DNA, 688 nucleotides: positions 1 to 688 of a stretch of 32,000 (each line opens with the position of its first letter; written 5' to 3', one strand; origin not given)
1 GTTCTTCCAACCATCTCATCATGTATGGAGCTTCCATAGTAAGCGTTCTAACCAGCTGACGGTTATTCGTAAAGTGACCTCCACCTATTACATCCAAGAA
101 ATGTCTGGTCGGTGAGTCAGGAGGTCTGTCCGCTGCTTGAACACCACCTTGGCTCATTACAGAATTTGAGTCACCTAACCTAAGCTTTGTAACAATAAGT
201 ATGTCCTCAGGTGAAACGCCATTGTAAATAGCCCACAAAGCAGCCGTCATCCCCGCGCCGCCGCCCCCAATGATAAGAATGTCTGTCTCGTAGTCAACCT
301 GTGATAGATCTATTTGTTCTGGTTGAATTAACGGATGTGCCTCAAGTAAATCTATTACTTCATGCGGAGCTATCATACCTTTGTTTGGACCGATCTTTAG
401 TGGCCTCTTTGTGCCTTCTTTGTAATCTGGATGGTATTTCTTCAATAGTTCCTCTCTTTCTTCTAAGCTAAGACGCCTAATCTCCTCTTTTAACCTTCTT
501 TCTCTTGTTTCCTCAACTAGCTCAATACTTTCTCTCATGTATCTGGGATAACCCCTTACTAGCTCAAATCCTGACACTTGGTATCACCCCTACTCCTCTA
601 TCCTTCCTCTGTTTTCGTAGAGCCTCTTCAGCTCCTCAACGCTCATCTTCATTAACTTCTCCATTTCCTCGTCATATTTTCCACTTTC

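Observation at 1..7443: Eight-gene operon joining a complete HdrABC-MvhD module to a split fumarate-reductase/Tfr-like flavoenzyme, with no hydrogenase partner in view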

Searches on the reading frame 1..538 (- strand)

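Call 5: search_protein_families(library=pfam, proteins=[window:1-538:-], max_evalue=0.01)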
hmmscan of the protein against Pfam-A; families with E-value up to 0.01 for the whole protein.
window:1-538:- (179 aa): 2 families
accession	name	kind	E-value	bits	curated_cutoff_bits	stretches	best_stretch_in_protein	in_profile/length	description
PF00890.30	FAD_binding_2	-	1.7e-17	64.2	20.4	1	86-179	1-96/414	FAD binding domain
PF01266.30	DAO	-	0.00092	19.3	27.9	1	86-160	1-58/353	FAD dependent oxidoreductase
